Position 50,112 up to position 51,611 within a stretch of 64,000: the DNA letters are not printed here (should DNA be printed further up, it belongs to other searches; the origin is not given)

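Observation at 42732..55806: Uncharacterised 13-kb glycan/sugar-modification locus with four CgeB-like paralogs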

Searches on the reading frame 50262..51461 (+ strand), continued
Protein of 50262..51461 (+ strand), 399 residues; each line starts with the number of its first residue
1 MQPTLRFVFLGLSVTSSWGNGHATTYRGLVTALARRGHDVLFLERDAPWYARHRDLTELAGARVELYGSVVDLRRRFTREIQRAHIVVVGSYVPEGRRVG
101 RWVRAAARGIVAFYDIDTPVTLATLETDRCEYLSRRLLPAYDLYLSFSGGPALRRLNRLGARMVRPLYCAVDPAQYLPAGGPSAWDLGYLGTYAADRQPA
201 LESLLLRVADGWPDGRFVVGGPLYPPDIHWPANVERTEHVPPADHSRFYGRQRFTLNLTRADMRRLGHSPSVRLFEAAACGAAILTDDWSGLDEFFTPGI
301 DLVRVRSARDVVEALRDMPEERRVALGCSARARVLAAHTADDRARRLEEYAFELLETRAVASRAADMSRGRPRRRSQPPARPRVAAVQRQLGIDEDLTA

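Call 23: find_related_loci(query=A1, collection=genome_contigs, flank=10000)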
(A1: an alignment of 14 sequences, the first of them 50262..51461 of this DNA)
Query A1 (399 aa) in genome_contigs; peptide patterns used: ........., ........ (x = any residue, [..] = any of these).
600 stretches matched a pattern (row limit reached: there are more); 599 encode a relative of the query (tblastn E <= 1e-3); the best 80 are kept; 80 distinct loci.
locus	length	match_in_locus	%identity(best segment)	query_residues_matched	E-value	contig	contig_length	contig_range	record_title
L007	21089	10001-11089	61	1-363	3e-136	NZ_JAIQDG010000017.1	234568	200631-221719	Myxococcus sp. RHSTA-1-4 NODE_17_length_234668_cov_160.783611, whole genome shotgun sequence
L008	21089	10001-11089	60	5-366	1e-134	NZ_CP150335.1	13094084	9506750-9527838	Sorangium sp. So ce375 chromosome, complete genome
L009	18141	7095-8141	60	5-352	5e-134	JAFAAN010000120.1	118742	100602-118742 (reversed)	MAG: Proteobacteria bacterium isolate OH_PFB_83 k127_759822, whole genome shotgun sequence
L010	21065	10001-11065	58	2-356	1e-133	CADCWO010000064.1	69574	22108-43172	uncultured Synechococcales cyanobacterium isolate AVDCRST_MAG81 genome assembly, contig: NODE15, whole genome shotgun se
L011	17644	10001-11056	58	3-353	2e-133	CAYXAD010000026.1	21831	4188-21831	MAG TPA_asm: uncultured Salinivenus sp. isolate binchicken_co207_104 genome assembly, contig: NODE_2032_length_21831_cov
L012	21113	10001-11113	57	5-380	3e-133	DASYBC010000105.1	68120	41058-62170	MAG TPA_asm: Stellaceae bacterium isolate SMAG_U4897 k141_4414854, whole genome shotgun sequence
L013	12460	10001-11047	60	5-352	2e-133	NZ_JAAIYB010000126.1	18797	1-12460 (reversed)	Myxococcus vastator strain AM301 NODE_126_length_18797_cov_10.3763, whole genome shotgun sequence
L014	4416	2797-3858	60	3-355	3e-135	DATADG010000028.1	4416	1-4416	MAG TPA_asm: Gemmatimonadales bacterium isolate SMAG_U6744 k141_56191, whole genome shotgun sequence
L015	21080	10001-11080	60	5-363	5e-133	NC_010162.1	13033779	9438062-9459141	Sorangium cellulosum So ce56, complete sequence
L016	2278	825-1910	57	1-361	7e-141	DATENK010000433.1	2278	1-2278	MAG TPA_asm: Verrucomicrobiia bacterium isolate SMAG_U8967 k141_82209, whole genome shotgun sequence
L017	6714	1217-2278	59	3-355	1e-132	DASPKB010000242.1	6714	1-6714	MAG TPA_asm: Gemmatimonadales bacterium isolate SMAG_U12025 k141_819911, whole genome shotgun sequence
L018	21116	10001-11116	55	2-370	2e-132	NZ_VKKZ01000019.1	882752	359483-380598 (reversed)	Rufibacter glacialis strain MDT1-10-3 NODE_2, whole genome shotgun sequence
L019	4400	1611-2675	58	2-355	6e-134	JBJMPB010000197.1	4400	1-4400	MAG: Gemmatimonadales bacterium isolate 12C16O_0h_50_P10_coass_bin_6 k141_4034431, whole genome shotgun sequence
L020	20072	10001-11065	58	1-354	2e-131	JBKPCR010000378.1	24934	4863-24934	MAG: bacterium isolate GB_EKS_MAG_00046 GB_EKS_000000109809, whole genome shotgun sequence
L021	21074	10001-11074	60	3-360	2e-131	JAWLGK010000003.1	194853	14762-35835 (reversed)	MAG: Gammaproteobacteria bacterium isolate 30dZY2.bin.105 NODE_156_length_194853_cov_31.520790, whole genome shotgun seq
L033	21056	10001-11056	56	5-355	6e-129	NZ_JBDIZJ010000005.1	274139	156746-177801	Pontibacter chitinilyticus strain KCTC 52914 NODE_5_length_274139_cov_20.834625, whole genome shotgun sequence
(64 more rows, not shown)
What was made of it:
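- At least 599 species representatives encode a CgeB3 relative (call 23). Presence in at least 599 species of 13 phyla with a fixed order (call 23) is unlike a secondary-metabolite cluster.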

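Call 45: search_protein_families(library=pfam, proteins=[L033:2344-4398:+, L033:443-1147:+, L033:12188-12751:+, L033:11242-12063:+, L006:12289-13665:+, L005:12301-13266:+, L005:5173-6492:+], max_evalue=0.01)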
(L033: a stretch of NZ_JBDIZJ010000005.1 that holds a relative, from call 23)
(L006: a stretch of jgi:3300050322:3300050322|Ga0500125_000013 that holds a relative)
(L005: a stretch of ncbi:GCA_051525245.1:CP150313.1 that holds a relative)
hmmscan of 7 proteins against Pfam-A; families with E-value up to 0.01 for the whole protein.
L033:2344-4398:+ (684 aa): 10 families
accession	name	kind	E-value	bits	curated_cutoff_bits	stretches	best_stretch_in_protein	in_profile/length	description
PF01370.27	Epimerase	-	1.1e-52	179.3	20.9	1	327-587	2-240/240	NAD dependent epimerase/dehydratase family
PF16363.11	GDP_Man_Dehyd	-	7.1e-51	174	27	1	327-651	1-331/332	GDP-mannose 4,6 dehydratase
PF01073.25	3Beta_HSD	-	1.3e-20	74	22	1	327-581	1-237/280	3-beta hydroxysteroid dehydrogenase/isomerase family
PF07993.18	NAD_binding_4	-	9.5e-18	64.7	20.1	1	328-544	1-232/258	Male sterility protein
PF02719.21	Polysacc_synt_2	-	1.4e-11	44.5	20.2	1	327-450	2-131/293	Polysaccharide biosynthesis protein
PF04321.23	RmlD_sub_bind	-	7.8e-11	42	27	1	326-552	3-178/287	RmlD substrate binding domain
PF00106.31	adh_short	-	5e-08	33.1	26.6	1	325-399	2-74/195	short chain dehydrogenase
PF08659.16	KR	-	3e-07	31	22.6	1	327-407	4-93/180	KR domain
PF13460.12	NAD_binding_10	-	7.2e-05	23.2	27.2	1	330-438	1-90/184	NAD(P)H-binding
PF13561.12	adh_short_C2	-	0.0026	17.8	27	1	335-400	8-69/236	Enoyl-(Acyl carrier protein) reductase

L033:443-1147:+ (234 aa): 5 families
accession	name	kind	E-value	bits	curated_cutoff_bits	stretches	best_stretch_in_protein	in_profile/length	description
PF00106.31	adh_short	-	1.8e-38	132.4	26.6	1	8-186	2-190/195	short chain dehydrogenase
PF13561.12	adh_short_C2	-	5e-32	111.8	27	1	15-214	3-217/236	Enoyl-(Acyl carrier protein) reductase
PF08659.16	KR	-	9.5e-09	35.9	22.6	1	10-170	4-173/180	KR domain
PF23441.1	SDR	-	1e-05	25.5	27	1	28-186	42-202/258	SDR-like rossmann domain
PF01370.27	Epimerase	-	0.00025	21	20.9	1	9-163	1-159/240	NAD dependent epimerase/dehydratase family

L033:12188-12751:+ (187 aa): 2 families
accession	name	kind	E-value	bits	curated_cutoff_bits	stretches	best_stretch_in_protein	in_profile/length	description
PF00293.34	NUDIX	-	7.1e-18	65.3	21.1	1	50-160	4-118/134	NUDIX domain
PF22327.2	Nudt16-like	-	0.0028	18.1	27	1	80-146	37-102/161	U8 snoRNA-decapping enzyme-like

L033:11242-12063:+ (273 aa): 12 families
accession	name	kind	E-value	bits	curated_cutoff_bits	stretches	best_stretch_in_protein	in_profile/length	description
PF08003.17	Methyltransf_9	-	2.7e-17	63.2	23.8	1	35-159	102-227/315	Protein of unknown function (DUF1698)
PF13649.12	Methyltransf_25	-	1.4e-13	51.7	27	1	53-131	1-79/97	Methyltransferase domain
PF08241.18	Methyltransf_11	-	1.2e-11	45.5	21.2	1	54-132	1-76/95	Methyltransferase domain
PF08242.18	Methyltransf_12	-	3.6e-10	40.9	30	1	54-134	1-83/98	Methyltransferase domain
PF13847.12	Methyltransf_31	-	3.8e-10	40.1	27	1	49-148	3-106/145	Methyltransferase domain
PF13489.12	Methyltransf_23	-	2e-09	37.8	27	1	45-214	18-160/164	Methyltransferase domain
PF09445.16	Methyltransf_15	-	5.9e-05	23.1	22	1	53-112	4-63/165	RNA cap guanine-N2 methyltransferase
PF02353.26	CMAS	-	7.1e-05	22.7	27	1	50-130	63-141/273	Mycolic acid cyclopropane synthetase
PF12847.13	Methyltransf_18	-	0.00018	22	27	1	52-125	17-91/151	Methyltransferase domain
PF06325.19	PrmA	-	0.00044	20.3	22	1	49-120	161-230/296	Ribosomal protein L11 methyltransferase (PrmA)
PF05175.20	MTS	-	0.0023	18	23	1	51-120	33-102/170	Methyltransferase small domain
PF01170.24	UPF0020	-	0.0026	17.9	22.3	1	69-120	74-125/197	RMKL-like, methyltransferase domain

L006:12289-13665:+ (458 aa): 2 families
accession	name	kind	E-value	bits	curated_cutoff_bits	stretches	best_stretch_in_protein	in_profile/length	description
PF13204.13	Apiosidase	-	0.00075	19.6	26.5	1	14-321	3-273/320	Apiosidase-like, catalytic domain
PF13620.12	CarboxypepD_reg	-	0.0089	16.8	32.3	0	400-444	36-81/82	Carboxypeptidase regulatory-like domain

L005:12301-13266:+ (321 aa): 0 families

L005:5173-6492:+ (439 aa): 2 families
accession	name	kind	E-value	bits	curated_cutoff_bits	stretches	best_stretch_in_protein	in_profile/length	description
PF04055.27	Radical_SAM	-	1.2e-11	45.5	29.5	1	214-345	2-142/166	Radical SAM superfamily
PF02310.24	B12-binding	-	4.1e-08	33.5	32.1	1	33-146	15-120/121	B12 binding domain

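Call 52: search_protein_families(library=padloc, proteins=[window:50262-51461:+], max_evalue=0.001)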
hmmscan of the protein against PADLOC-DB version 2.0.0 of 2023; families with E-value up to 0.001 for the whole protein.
window:50262-51461:+ (399 aa): 0 families

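Call 56: search_protein_families(library=pfam, proteins=[L012:12229-13011:+, L017:3107-4852:+, L012:18474-19664:-, L007:11114-12436:+, L012:15525-17597:+, L012:15553-16602:+, L010:5196-6608:-, L021:2105-5842:+], max_evalue=0.001)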
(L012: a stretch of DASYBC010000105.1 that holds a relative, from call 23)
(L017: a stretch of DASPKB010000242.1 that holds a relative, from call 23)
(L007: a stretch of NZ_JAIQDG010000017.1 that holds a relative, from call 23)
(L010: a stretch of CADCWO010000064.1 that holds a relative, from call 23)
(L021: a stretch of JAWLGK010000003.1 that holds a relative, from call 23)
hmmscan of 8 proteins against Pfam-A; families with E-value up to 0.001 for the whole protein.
L012:12229-13011:+ (261 aa): 2 families
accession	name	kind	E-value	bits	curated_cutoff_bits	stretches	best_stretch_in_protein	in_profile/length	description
PF00483.29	NTP_transferase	-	9.7e-12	45.4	21.2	1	4-237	2-241/245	Nucleotidyl transferase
PF12804.13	NTP_transf_3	-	0.0003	21.5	27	1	4-129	1-109/160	MobA-like NTP transferase domain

L017:3107-4852:+ (582 aa): 0 families

L012:18474-19664:- (397 aa): 1 family
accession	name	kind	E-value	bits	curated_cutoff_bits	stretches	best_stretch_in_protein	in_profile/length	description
PF01658.22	Inos-1-P_synth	-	1.6e-36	125.2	27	1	229-337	1-107/107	Myo-inositol-1-phosphate synthase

L007:11114-12436:+ (441 aa): 7 families
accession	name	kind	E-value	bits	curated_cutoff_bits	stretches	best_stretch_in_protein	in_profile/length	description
PF03721.20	UDPG_MGDP_dh_N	-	2.1e-65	220.3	27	1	10-190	1-186/187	UDP-glucose/GDP-mannose dehydrogenase family, NAD binding domain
PF00984.24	UDPG_MGDP_dh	-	9.3e-38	128.7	25.4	1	208-300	1-93/94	UDP-glucose/GDP-mannose dehydrogenase family, central domain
PF03720.21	UDPG_MGDP_dh_C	-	1.2e-33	116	30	1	323-425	1-103/103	UDP-glucose/GDP-mannose dehydrogenase family, UDP binding domain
PF03446.21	NAD_binding_2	-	2.5e-06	28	21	1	11-143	1-107/161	NAD binding domain of 6-phosphogluconate dehydrogenase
PF02737.24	3HCDH_N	-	9.8e-06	26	22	1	11-93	1-86/180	3-hydroxyacyl-CoA dehydrogenase, NAD binding domain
PF01210.29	NAD_Gly3P_dh_N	-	0.00016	22.2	23.1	1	11-96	1-80/158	NAD-dependent glycerol-3-phosphate dehydrogenase N-terminus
PF02558.23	ApbA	-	0.00041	20.4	22.2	1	12-93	1-74/150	Ketopantoate reductase PanE/ApbA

L012:15525-17597:+ (691 aa): 1 family
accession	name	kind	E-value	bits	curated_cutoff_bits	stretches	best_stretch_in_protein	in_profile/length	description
PF13480.13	Acetyltransf_6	-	1.3e-30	106.9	22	1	524-669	1-142/143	Acetyltransferase (GNAT) domain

L012:15553-16602:+ (350 aa): 6 families
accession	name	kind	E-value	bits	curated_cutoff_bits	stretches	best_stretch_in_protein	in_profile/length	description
PF13692.12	Glyco_trans_1_4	-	1.9e-19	70.8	27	1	178-309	4-137/142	Glycosyl transferases group 1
PF00534.26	Glycos_transf_1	-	3.4e-18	66.2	26.4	1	173-323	13-169/172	Glycosyl transferases group 1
PF13439.12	Glyco_transf_4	-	2e-08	34.9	28.5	1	22-135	1-121/170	Glycosyltransferase Family 4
PF13524.12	Glyco_trans_1_2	-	1e-07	32.4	25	1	195-335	7-132/144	Glycosyl transferase-like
PF13579.12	Glyco_trans_4_4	-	1.7e-05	25.6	29.7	1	23-154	1-130/158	Glycosyl transferase 4-like domain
PF20706.3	GT4-conflict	-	0.00078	19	26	0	243-293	275-324/385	Family 4 Glycosyltransferase in conflict systems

L010:5196-6608:- (471 aa): 2 families
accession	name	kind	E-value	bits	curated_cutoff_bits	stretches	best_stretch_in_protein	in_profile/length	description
PF04055.27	Radical_SAM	-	8.5e-12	46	29.5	1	248-360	1-120/166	Radical SAM superfamily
PF02310.24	B12-binding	-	1.6e-06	28.4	32.1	1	76-185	19-120/121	B12 binding domain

L021:2105-5842:+ (1246 aa): 10 families
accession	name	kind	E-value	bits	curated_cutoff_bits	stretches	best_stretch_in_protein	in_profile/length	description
PF02518.31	HATPase_c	-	3.2e-32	111.7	26.4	1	899-1011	1-110/111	Histidine kinase-, DNA gyrase B-, and HSP90-like ATPase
PF00072.30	Response_reg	-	1.8e-24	86.5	30.2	1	1039-1149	1-109/111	Response regulator receiver domain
PF00512.31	HisKA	-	1.3e-20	73.6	26.9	1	786-852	1-66/66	His Kinase A (phospho-acceptor) domain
PF08447.18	PAS_3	-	1.2e-18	67.6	25.6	1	674-752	3-81/89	PAS fold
PF00672.30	HAMP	-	1.4e-15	57.7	25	1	558-607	3-52/53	HAMP domain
PF13426.13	PAS_9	-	1.1e-09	38.9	27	1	669-765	10-103/103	PAS domain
PF23198.2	PDE8A_N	-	2.4e-09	37.7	29.6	1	1035-1152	8-127/147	PDE8A-like, N-terminal domain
PF02743.24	dCache_1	-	5.3e-09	36.4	45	1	308-475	10-183/240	Cache domain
PF00989.32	PAS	-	3.9e-07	30.5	22.6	1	668-753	19-103/113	PAS fold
PF08448.16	PAS_4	-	5.1e-07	30.4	23.1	1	666-767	11-109/110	PAS fold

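Call 57: predict_structure(alignment_id=A4)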
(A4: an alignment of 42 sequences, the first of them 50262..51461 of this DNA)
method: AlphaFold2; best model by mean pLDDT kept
length: 399 residues; sequences in the alignment: 42
mean_pLDDT: 92.4   pTM: 0.88
mean pLDDT of the five models: 92.4, 92.0, 91.9, 91.6, 91.3
residues with pLDDT >= 90: 351; 70-90: 20; 50-70: 14; < 50: 14
segments of 3 or more residues with pLDDT < 50: 387-399
pLDDT, mean of each block of 10 residues (from residue 1): 94 89 91 98 94 91 97 98 98 96 98 96 94 96 96 96 95 94 96 96 98 98 96 97 95 97 93 96 97 97 98 98 98 97 98 97 91 62 49 35
secondary structure, 60 per line:
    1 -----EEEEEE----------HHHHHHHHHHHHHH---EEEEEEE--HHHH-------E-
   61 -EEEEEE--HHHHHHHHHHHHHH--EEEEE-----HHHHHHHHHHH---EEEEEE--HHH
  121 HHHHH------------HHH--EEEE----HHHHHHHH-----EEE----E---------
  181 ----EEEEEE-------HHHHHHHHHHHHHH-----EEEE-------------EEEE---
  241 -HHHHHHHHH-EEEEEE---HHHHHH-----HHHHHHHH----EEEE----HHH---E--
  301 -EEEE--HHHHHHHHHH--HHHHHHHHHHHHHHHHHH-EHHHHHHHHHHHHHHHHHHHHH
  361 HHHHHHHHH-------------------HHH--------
elements in order: E6-11 H22-35 E39-45 H48-51 E62-67 H70-83 E86-90 H96-106 E110-115 H118-125 E143-146 H151-158 E164-166 E185-190 H198-211 E217-220 E234-237 H242-250 E252-257 H261-266 H272-279 E284-287 E302-305 H308-317 H320-337 H340-369

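Call 61: search_solved_structures(query=L012:12229-13011:+, max_evalue=0.01)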
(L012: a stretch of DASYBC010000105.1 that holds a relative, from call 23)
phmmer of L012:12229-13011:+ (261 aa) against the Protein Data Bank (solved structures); distinct sequences matched with E-value up to 0.01: 22.
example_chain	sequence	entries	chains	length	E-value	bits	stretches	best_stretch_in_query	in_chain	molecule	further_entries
1lvw_A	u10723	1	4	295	2.5e-09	40.1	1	2-236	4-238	glucose-1-phosphate thymidylyltransferase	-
1mc3_A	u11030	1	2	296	2.5e-08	36.8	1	2-234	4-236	GLUCOSE-1-PHOSPHATE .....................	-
1h5s_D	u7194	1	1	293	1.3e-07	34.4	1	4-236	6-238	Glucose-1-phosphate thymidylyltransferase 1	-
1fxo_A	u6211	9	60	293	1.4e-07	34.3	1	4-236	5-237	GLUCOSE-1-PHOSPHATE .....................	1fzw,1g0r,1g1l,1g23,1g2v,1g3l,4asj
4arw_A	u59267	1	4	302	1.5e-07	34.2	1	4-236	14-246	GLUCOSE-1-PHOSPHATE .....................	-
3zlk_A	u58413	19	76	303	1.5e-07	34.2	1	4-236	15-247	GLUCOSE-1-PHOSPHATE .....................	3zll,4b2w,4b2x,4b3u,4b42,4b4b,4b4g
6b5e_A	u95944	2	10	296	1.6e-07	34.1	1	2-234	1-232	Glucose-1-phosphate thymidylyltransferase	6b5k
1h5r_A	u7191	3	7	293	1.8e-07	33.9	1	4-236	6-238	GLUCOSE-1-PHOSPHATE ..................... | Glucose-1-phosphate thymidylyltransferase 1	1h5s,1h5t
1h5r_B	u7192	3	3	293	1.9e-07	33.9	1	4-236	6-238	GLUCOSE-1-PHOSPHATE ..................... | Glucose-1-phosphate thymidylyltransferase 1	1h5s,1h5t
1h5s_A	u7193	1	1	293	3.4e-07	33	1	4-236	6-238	Glucose-1-phosphate thymidylyltransferase 1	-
1mp5_A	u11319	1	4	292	4.4e-07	32.7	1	4-236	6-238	Y177F VARIANT OF S. ENTERICA RmlA BOUND TO UDP-GLUCOSE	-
8b31_A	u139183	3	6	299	7.9e-07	31.8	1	4-74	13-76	UTP--glucose-1-phosphate uridylyltransferase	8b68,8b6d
1iim_A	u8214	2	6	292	8e-07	31.8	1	4-236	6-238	glucose-1-phosphate thymidylyltransferase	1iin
5ids_A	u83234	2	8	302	1e-06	31.5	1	4-236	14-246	Glucose-1-phosphate thymidylyltransferase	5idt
1mp4_A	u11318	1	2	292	1.1e-06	31.4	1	4-236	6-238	W224H Variant of S. Enterica RmlA Bound to UDP-Glucose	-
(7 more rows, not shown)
